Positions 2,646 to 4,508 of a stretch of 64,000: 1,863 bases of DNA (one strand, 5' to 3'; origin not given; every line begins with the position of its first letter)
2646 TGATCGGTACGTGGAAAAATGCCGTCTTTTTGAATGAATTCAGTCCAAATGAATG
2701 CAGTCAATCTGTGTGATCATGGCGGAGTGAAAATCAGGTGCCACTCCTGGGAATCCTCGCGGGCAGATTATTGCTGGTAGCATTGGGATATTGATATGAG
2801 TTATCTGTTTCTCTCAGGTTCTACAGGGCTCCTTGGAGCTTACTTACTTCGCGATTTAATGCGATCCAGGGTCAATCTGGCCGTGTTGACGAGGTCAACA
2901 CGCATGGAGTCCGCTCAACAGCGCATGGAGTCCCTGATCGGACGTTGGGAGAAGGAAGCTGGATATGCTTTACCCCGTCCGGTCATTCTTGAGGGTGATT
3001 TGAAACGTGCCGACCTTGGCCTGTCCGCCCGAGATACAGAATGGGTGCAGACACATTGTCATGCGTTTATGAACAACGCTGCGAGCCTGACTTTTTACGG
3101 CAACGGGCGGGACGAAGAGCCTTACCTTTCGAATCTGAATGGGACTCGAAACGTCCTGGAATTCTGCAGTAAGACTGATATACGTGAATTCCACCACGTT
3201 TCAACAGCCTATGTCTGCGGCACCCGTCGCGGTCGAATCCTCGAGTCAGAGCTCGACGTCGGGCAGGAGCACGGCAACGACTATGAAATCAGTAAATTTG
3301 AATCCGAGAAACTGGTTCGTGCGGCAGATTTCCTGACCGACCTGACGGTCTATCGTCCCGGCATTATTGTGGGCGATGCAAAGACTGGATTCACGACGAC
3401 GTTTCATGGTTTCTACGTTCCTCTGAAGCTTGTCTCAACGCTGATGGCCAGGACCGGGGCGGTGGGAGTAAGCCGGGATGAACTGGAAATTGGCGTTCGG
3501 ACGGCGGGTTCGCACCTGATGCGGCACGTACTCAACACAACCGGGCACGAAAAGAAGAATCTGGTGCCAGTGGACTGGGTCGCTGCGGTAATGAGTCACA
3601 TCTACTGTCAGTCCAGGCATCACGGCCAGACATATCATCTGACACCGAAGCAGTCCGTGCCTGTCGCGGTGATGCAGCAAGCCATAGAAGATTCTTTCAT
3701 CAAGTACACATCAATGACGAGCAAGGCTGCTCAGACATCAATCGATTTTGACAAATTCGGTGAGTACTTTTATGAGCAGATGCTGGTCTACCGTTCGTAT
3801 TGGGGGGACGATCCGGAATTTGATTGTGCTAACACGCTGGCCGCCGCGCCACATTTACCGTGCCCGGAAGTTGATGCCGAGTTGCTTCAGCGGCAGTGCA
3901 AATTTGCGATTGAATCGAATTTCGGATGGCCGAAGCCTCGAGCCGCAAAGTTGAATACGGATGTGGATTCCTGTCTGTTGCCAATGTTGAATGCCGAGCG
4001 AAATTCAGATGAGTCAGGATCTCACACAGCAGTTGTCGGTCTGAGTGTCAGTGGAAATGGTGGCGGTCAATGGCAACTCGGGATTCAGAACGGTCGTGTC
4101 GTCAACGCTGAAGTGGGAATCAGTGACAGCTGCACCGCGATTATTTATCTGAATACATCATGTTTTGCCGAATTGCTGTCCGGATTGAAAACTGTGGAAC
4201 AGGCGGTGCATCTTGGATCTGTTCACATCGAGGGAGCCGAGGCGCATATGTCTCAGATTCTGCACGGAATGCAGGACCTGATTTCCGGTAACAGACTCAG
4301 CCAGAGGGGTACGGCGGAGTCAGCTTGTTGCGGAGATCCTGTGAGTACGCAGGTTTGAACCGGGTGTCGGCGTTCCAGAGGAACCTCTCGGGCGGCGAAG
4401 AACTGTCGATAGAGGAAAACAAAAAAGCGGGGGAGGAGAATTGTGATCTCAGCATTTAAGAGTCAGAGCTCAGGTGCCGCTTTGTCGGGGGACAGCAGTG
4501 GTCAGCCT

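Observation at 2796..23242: Convergent two-operon pfa/hgl-like lipid megasynthase cluster with a non-canonical parts list and no assignable product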

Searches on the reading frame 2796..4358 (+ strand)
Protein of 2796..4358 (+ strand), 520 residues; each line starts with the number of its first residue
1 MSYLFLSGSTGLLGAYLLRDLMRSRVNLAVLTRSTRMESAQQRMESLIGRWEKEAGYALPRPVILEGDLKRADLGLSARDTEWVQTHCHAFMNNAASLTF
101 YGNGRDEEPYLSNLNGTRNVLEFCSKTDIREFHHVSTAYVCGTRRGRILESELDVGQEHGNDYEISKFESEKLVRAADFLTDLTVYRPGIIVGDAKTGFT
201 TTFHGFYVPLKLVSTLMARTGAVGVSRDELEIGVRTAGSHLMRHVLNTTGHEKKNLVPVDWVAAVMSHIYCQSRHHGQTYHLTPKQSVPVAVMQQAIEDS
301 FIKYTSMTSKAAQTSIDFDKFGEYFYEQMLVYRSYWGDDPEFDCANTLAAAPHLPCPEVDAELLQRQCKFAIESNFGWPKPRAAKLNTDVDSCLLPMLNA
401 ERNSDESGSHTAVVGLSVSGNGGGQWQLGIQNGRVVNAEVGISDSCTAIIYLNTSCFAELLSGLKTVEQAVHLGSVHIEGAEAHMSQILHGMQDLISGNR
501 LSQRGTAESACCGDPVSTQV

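Call 3: search_protein_families(library=pfam, proteins=[window:2796-4358:+], max_evalue=0.01)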
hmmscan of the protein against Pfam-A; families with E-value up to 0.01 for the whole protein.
window:2796-4358:+ (520 aa): 5 families
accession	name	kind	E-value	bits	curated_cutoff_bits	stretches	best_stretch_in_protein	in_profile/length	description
PF07993.18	NAD_binding_4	-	3.1e-42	145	20.1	1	6-265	1-257/258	Male sterility protein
PF01370.27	Epimerase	-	1.3e-13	51.4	20.9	1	6-193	3-174/240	NAD dependent epimerase/dehydratase family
PF01073.25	3Beta_HSD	-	3.2e-08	33.4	22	1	8-178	4-161/280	3-beta hydroxysteroid dehydrogenase/isomerase family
PF04321.23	RmlD_sub_bind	-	0.00051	19.7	27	1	4-203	3-163/287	RmlD substrate binding domain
PF14864.11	Alkyl_sulf_C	-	0.0064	17.1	27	0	409-493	31-114/125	Alkyl sulfatase C-terminal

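Call 4: search_protein_families(library=ncbifam, proteins=[window:2796-4358:+], max_evalue=0.001)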
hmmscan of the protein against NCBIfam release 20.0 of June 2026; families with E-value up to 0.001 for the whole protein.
window:2796-4358:+ (520 aa): 10 families
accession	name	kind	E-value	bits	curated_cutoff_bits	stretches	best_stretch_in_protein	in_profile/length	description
NF005539.0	PRK07201.1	equivalog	2e-39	135.9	549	1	5-297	4-262/657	SDR family oxidoreductase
TIGR01746.1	Thioester-redct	subfamily_domain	1.6e-36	126.3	213.35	1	5-299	3-279/371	thioester reductase domain-containing protein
NF038078.1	NRPS_MxcG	equivalog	6.2e-16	56.9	2300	1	4-199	1085-1282/1442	myxochelin non-ribosomal peptide synthetase MxcG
TIGR03443.1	alpha_am_amid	equivalog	7.4e-11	40.2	1030.1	1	4-202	975-1191/1390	L-aminoadipate-semialdehyde dehydrogenase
NF047350.1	aureusi_NRPS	equivalog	1.8e-06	25.1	2500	1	4-171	2030-2194/2373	aureusimine non-ribosomal peptide synthetase AusA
NF042423.1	oxyalk_red_Shew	equivalog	4.9e-06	25.8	580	0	104-193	85-176/331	2-alkyl-3-oxoalkanoate reductase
TIGR03466.1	HpnA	hypoth_equivalog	8.6e-06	24.9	367.65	1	5-195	4-174/327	hopanoid-associated sugar epimerase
NF042422.1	oxyalk_red_OleD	equivalog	4.3e-05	23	580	1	86-194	61-171/329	2-alkyl-3-oxoalkanoate reductase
NF041592.1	carboxyl_red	equivalog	4.5e-05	21.3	1300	1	5-196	768-977/1160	carboxylic acid reductase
NF052578.1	StrlDmthSdmBMthl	equivalog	0.00052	19.9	600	0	101-193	77-171/328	sterol demethylase protein SdmB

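Call 10: find_encoding_contigs(protein=window:2796-4358:+, flank=10000, max_places=4)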
Protein window:2796-4358:+ (520 aa): no gene with exactly this product is on record in the collection.

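Call 11: find_related_loci(query=window:2796-4358:+, collection=genome_contigs, flank=10000)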
Query window:2796-4358:+ (520 aa) in genome_contigs; peptide patterns used: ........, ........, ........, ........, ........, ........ (x = any residue, [..] = any of these).
27 stretches matched a pattern; 4 encode a relative of the query (tblastn E <= 1e-3); 4 distinct loci.
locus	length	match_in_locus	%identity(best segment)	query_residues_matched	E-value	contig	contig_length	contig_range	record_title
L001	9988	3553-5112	97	1-520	0e+0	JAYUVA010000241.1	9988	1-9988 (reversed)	MAG: Candidatus Kuenenia sp. isolate GL124_DN_metabat_128 GL124_DN_metabat_128_240, whole genome shotgun sequence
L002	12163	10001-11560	95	1-520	0e+0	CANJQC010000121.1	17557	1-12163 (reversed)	MAG: Planctomycetaceae bacterium isolate RH-23may17-685 genome assembly, contig: RH-23may17-C24042, whole genome shotgun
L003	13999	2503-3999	62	1-499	0e+0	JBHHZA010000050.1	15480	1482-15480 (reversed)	MAG: Planctomycetaceae bacterium isolate Maj_2_bin.2 NODE_1974_length_15480_cov_5.599417, whole genome shotgun sequence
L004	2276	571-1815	44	3-433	1e-121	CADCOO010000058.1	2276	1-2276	MAG: uncultured planctomycete isolate RUG14836 genome assembly, contig: RUG14836_asm_58, whole genome shotgun sequence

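Call 21: search_protein_families(library=pfam, proteins=[L003:5583-13619:+, L003:2389-4041:+, L003:3603-5450:+, L003:4192-4665:+], max_evalue=0.001)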
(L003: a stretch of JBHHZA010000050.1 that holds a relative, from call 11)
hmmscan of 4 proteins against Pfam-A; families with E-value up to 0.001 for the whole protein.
L003:5583-13619:+ (2678 aa): 10 families
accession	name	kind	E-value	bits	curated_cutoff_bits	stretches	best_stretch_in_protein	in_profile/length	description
PF00109.32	ketoacyl-synt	-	2.9e-92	309.3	20.8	2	509-795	2-252/252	Beta-ketoacyl synthase, N-terminal domain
PF02801.28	Ketoacyl-synt_C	-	7.7e-48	161.9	20.8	2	303-418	2-118/119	Beta-ketoacyl synthase, C-terminal domain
PF00698.26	Acyl_transf_1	-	1.1e-35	124.1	32.7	1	1081-1394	2-316/319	Acyl transferase domain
PF08659.16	KR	-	1.9e-33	116.3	22.6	1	2078-2298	3-180/180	KR domain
PF03417.21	AAT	-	4.2e-11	43.4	23.2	1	1562-1772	21-219/225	Acyl-coenzyme A:6-aminopenicillanic acid acyl-transferase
PF00106.31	adh_short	-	1.4e-10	41.4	26.6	1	2156-2236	36-116/195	short chain dehydrogenase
PF16197.11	KAsynt_C_assoc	-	1.7e-09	38.5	33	1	421-481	1-56/111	Ketoacyl-synthetase C-terminal extension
PF21089.3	PKS_DH_N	-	2e-08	34.5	27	1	2391-2484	2-96/103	Polyketide synthase dehydratase domain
PF13561.12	adh_short_C2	-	2e-07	31.2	27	1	2158-2238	33-114/236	Enoyl-(Acyl carrier protein) reductase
PF14765.12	PS-DH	-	2.8e-07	30.7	23.7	1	2540-2666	28-155/166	Polyketide synthase dehydratase N-terminal domain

L003:2389-4041:+ (550 aa): 5 families
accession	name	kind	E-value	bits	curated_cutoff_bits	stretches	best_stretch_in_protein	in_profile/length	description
PF07993.18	NAD_binding_4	-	8.5e-47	159.9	20.1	1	44-302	1-256/258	Male sterility protein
PF01370.27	Epimerase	-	1.9e-16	60.6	20.9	1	43-234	2-176/240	NAD dependent epimerase/dehydratase family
PF01073.25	3Beta_HSD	-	2.2e-10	40.5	22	1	44-217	2-161/280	3-beta hydroxysteroid dehydrogenase/isomerase family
PF16363.11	GDP_Man_Dehyd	-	1e-06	28.9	27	1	43-214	1-165/332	GDP-mannose 4,6 dehydratase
PF04321.23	RmlD_sub_bind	-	0.0001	21.9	27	0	42-242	3-163/287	RmlD substrate binding domain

L003:3603-5450:+ (615 aa): 1 family
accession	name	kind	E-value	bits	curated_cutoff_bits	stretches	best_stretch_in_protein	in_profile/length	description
PF00550.31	PP-binding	-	3.2e-25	88.6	20.8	3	395-463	3-67/67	Phosphopantetheine attachment site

L003:4192-4665:+ (157 aa): 0 families
